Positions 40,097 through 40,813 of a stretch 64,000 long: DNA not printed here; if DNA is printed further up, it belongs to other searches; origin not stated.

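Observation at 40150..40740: Apparently intact IS200/IS605 (TnpA-only) element with both subterminal hairpins, inserted next to a terminator hairpin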

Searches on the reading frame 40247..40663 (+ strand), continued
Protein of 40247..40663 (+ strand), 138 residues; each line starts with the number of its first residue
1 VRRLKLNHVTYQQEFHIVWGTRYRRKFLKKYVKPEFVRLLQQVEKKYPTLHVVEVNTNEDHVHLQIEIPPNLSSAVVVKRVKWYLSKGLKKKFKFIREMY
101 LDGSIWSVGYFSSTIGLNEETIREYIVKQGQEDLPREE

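Call 55: get_annotated_region(hit=H1, flank=400)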
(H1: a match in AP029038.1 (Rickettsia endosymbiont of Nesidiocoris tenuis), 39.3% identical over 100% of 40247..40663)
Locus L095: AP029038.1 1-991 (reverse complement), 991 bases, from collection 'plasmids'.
description: MAG: Rickettsia endosymbiont of Nesidiocoris tenuis rNten plasmid pRNTEN_3 DNA, complete genome
organism: Rickettsia endosymbiont of Nesidiocoris tenuis (NCBI taxid 1430427)
taxonomy: Bacteria; Pseudomonadota; Alphaproteobacteria; Rickettsiales; Rickettsiaceae; Rickettsia; Rickettsia endosymbiont of Nesidiocoris tenuis
host: -; source: insect gut metagenome,Nesidiocoris tenuis; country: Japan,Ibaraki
typing (MOB-suite, as given by PLSDB): non-mobilizable; replicon rep_cluster_23
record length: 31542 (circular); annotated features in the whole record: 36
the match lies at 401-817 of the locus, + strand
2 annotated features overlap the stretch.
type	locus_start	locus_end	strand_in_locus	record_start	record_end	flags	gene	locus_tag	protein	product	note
CDS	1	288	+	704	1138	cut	tnpA_320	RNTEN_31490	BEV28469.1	IS200/IS605-like element IS1541A family transposase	-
CDS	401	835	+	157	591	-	tnpA_319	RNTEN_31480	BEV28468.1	IS200/IS605-like element IS1541A family transposase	-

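Call 56: get_annotated_region(hit=H3, flank=400)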
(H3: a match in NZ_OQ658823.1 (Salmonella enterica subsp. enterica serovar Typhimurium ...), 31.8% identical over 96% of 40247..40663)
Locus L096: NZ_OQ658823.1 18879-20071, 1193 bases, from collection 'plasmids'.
description: Salmonella enterica subsp. enterica serovar Typhimurium var. monophasic 4,[5],12:i:- strain 01_0907 plasmid p10907_1 clone BAPS-4, complete sequence
organism: Salmonella enterica subsp. enterica serovar Typhimurium var. monophasic 4,[5],12:i:- (NCBI taxid 1461749)
taxonomy: Bacteria; Pseudomonadota; Gammaproteobacteria; Enterobacterales; Enterobacteriaceae; Salmonella; Salmonella enterica; Salmonella enterica subsp. enterica serovar Typhimurium var. monophasic 4,[5],12:i:-
host: -; source: -; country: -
typing (MOB-suite, as given by PLSDB): conjugative; replicon IncHI1A; relaxase MOBH; mating-pair formation MPF_F
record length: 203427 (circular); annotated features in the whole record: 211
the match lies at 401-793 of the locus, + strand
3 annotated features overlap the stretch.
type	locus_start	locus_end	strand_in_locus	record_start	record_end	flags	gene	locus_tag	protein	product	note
CDS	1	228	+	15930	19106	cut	trhN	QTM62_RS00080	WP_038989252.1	IncHI-type conjugal transfer protein TrhN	-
CDS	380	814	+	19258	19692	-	tnpA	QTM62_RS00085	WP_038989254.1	IS200/IS605 family transposase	-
CDS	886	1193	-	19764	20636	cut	-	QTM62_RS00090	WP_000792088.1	lipoprotein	-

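Call 67: list_cluster_members(proteins=[P0001, P0121, P0004])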
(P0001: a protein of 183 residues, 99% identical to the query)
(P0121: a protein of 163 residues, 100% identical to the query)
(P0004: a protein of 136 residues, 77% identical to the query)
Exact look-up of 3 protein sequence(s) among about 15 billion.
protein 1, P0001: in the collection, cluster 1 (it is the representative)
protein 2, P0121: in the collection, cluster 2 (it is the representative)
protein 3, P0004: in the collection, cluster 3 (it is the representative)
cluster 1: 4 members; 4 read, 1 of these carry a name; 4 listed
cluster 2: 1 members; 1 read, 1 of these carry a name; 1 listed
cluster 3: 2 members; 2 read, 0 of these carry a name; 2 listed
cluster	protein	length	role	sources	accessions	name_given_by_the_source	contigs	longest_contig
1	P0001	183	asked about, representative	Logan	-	-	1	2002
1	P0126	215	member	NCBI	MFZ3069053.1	MAG: IS200/IS605 family transposase [Microgenomates group bacterium]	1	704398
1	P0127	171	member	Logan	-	-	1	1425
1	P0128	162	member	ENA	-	-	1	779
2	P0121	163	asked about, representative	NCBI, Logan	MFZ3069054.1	MAG: hypothetical protein WA052_01930 [Microgenomates group bacterium]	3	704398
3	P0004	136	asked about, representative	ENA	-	-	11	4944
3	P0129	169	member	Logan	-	-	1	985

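Call 68: find_encoding_contigs(protein=P0127, flank=2000, max_places=4)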
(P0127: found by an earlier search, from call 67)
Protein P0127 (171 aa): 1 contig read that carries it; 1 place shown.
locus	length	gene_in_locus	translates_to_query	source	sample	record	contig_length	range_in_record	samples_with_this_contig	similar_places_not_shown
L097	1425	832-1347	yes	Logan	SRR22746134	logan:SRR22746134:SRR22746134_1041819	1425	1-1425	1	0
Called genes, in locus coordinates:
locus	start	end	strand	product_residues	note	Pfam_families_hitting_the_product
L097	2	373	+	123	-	?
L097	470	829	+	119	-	-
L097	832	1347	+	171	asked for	PF01797:Y1_Tnp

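Call 69: find_encoding_contigs(protein=P0128, flank=2000, max_places=4)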
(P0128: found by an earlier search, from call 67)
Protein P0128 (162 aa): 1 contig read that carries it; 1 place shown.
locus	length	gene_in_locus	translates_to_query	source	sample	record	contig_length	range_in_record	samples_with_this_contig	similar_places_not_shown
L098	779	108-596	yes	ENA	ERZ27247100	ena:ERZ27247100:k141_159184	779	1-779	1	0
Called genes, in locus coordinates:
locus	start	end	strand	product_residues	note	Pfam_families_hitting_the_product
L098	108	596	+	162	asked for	PF01797:Y1_Tnp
